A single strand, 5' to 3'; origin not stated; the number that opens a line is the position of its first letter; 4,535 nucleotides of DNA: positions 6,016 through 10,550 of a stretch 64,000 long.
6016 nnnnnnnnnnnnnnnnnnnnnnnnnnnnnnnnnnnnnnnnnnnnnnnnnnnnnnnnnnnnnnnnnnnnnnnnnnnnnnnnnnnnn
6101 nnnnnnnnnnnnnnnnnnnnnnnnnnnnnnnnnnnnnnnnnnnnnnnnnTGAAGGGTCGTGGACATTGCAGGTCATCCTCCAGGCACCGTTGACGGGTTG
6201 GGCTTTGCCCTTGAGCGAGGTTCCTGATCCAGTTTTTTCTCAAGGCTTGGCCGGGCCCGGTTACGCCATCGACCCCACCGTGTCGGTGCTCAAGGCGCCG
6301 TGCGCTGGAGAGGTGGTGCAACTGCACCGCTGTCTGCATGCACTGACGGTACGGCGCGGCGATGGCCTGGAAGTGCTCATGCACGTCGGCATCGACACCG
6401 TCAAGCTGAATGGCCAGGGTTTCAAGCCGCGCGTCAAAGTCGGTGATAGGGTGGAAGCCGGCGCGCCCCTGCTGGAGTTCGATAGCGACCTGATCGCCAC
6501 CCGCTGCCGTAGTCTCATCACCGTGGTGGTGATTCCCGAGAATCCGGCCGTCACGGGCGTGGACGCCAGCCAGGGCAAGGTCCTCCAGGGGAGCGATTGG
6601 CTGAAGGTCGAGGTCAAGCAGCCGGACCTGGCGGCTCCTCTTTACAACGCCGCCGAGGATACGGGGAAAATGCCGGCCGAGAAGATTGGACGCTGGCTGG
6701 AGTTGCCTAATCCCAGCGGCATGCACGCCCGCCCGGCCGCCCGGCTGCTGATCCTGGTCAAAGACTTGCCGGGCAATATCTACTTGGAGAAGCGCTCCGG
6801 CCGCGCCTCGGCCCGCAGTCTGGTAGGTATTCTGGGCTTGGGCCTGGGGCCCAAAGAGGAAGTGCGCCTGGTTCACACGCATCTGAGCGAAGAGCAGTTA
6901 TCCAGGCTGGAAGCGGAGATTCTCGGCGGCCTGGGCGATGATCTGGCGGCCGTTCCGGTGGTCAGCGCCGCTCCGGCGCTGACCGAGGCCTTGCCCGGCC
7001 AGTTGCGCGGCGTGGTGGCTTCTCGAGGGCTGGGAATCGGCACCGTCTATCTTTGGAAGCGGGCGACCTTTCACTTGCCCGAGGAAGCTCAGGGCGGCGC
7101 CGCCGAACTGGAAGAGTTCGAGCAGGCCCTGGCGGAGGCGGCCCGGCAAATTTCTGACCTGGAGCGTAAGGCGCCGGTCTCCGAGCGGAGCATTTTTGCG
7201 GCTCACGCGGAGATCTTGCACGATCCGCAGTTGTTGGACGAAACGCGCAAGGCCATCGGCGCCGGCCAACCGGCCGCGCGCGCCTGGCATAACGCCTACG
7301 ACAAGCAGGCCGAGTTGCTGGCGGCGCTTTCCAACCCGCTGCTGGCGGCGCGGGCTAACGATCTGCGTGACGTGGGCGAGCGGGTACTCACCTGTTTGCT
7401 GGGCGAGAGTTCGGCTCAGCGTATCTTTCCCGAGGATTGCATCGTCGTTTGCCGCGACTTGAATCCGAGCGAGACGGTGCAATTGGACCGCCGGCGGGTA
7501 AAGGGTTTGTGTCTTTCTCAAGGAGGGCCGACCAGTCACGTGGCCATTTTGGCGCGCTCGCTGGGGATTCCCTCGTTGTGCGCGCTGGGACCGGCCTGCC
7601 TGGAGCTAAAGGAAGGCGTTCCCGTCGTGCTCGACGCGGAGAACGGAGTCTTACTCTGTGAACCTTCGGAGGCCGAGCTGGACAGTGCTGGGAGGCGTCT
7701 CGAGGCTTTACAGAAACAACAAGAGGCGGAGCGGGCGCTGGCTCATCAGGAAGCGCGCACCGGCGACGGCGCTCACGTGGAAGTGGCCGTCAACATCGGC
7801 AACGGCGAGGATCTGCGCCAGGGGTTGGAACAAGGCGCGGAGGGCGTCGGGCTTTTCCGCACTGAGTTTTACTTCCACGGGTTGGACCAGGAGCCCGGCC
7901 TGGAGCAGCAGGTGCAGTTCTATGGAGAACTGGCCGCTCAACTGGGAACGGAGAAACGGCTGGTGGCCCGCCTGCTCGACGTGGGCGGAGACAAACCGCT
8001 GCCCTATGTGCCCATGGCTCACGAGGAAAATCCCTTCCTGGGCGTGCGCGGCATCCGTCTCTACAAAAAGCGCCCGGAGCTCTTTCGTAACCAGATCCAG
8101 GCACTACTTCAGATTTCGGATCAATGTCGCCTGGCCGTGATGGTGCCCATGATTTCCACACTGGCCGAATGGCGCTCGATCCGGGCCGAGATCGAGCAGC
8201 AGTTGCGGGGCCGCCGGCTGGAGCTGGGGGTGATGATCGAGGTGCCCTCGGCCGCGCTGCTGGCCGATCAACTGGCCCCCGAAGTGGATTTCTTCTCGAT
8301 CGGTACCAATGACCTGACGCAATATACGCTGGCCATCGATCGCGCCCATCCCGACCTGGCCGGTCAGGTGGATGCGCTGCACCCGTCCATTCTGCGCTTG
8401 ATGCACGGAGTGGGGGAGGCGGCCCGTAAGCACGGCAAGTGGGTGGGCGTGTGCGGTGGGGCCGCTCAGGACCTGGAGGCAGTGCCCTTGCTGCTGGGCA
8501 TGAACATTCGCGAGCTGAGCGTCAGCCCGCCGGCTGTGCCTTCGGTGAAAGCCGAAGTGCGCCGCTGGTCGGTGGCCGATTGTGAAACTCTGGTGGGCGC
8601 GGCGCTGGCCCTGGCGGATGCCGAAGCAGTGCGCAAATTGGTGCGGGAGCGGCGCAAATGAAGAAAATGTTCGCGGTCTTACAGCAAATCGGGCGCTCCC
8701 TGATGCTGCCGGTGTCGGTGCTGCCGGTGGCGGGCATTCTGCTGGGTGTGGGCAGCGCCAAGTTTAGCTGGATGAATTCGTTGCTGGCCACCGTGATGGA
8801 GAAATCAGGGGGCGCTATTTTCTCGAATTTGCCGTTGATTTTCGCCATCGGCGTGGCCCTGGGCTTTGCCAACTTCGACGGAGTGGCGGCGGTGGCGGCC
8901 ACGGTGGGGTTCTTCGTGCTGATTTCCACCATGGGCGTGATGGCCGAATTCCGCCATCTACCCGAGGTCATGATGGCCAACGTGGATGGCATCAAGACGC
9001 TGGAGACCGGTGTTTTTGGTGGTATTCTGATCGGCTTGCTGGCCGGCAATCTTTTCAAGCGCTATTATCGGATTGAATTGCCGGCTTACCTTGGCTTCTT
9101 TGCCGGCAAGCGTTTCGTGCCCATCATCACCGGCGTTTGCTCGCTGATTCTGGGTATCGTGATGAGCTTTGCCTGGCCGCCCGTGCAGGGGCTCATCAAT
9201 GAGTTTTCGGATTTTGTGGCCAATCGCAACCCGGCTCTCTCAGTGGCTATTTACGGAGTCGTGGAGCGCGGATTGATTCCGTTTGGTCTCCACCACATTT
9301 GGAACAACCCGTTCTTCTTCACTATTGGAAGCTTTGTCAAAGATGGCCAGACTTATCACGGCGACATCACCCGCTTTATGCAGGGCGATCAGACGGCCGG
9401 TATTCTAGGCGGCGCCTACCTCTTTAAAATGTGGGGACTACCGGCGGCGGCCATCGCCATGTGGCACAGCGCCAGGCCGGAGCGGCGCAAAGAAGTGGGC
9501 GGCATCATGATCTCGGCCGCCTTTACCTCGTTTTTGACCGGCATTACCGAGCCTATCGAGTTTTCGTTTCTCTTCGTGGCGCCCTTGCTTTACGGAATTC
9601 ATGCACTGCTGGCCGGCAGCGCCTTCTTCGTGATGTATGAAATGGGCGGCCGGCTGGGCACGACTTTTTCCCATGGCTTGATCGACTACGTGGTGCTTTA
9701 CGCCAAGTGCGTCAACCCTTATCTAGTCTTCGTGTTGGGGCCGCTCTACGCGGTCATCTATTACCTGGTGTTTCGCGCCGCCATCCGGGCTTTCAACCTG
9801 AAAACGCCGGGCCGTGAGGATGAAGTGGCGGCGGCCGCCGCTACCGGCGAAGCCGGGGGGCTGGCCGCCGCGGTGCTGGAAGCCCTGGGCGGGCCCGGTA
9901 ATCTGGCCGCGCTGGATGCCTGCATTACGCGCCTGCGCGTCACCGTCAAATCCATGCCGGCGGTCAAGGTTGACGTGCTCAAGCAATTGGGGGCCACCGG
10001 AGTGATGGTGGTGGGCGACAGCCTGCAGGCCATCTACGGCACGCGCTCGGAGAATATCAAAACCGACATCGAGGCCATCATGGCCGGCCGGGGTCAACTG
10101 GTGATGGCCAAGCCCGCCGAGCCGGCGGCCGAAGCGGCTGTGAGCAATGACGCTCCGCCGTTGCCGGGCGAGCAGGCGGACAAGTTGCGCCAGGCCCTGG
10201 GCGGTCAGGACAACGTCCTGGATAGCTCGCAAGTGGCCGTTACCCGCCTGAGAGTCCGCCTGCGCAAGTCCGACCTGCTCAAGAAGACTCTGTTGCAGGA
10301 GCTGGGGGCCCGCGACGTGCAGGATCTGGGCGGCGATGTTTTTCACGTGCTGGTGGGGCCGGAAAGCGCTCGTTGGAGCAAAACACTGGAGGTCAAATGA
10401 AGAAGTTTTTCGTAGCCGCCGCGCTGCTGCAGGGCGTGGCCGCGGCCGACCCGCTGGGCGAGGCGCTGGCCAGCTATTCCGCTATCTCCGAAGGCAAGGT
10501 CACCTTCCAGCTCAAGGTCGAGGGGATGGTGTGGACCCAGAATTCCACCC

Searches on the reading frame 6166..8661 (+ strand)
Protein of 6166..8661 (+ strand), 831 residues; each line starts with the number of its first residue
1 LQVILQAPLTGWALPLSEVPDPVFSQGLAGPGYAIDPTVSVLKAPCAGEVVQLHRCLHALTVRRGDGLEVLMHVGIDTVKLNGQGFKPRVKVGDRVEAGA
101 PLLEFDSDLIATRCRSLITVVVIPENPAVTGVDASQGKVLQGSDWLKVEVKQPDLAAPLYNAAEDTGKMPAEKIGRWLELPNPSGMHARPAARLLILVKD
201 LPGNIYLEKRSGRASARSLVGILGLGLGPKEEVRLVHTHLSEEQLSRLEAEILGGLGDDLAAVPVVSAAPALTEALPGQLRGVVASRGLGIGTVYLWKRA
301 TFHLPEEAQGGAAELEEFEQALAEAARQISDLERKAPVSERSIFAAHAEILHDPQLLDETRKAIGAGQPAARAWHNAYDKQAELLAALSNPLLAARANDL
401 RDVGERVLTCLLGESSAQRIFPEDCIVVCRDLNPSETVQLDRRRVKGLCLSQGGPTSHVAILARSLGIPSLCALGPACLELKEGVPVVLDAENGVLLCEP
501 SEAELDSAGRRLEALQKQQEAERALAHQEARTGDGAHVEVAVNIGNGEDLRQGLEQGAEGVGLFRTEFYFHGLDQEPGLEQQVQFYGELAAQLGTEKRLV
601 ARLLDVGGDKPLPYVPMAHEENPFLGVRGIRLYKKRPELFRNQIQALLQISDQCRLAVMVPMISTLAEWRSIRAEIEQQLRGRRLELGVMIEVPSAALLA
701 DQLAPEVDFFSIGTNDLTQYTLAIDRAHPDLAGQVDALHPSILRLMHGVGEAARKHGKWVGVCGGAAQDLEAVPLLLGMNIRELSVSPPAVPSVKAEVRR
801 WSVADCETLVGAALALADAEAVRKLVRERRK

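Call 23: search_protein_families(library=pfam, proteins=[window:6166-8661:+], max_evalue=0.001)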
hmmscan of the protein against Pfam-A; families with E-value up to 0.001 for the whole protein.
window:6166-8661:+ (831 aa): 5 families
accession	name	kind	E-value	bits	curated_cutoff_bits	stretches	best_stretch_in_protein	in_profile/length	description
PF02896.24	PEP-utilizers_C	-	4.2e-92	308.9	22.8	1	522-801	4-291/293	PEP-utilising enzyme, PEP-binding domain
PF00358.26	PTS_EIIA_1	-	6.6e-39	132.9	27.2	1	5-125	3-123/127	phosphoenolpyruvate-dependent sugar phosphotransferase system, EIIA 1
PF05524.18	PEP-utilisers_N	-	1.7e-22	80.3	24.4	1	281-396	1-121/121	PEP-utilising enzyme, N-terminal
PF00391.29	PEP-utilizers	-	3.2e-21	75.2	23.1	1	421-494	1-72/72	PEP-utilising enzyme, mobile domain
PF00381.24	PTS-HPr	-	2.3e-10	40.8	23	1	179-242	6-68/81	PTS HPr component phosphorylation site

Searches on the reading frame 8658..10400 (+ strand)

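Call 23: search_protein_families(library=pfam, proteins=[window:8658-10400:+], max_evalue=0.001)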
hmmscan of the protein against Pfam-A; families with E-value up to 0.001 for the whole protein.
window:8658-10400:+ (580 aa): 2 families
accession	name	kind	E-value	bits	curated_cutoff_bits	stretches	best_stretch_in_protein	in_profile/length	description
PF02378.23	PTS_EIIC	-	2.8e-80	270.2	30.7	1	13-320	2-319/319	Phosphotransferase system, EIIC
PF00367.25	PTS_EIIB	-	4.4e-16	58.4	27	1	405-432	2-29/34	phosphotransferase system, EIIB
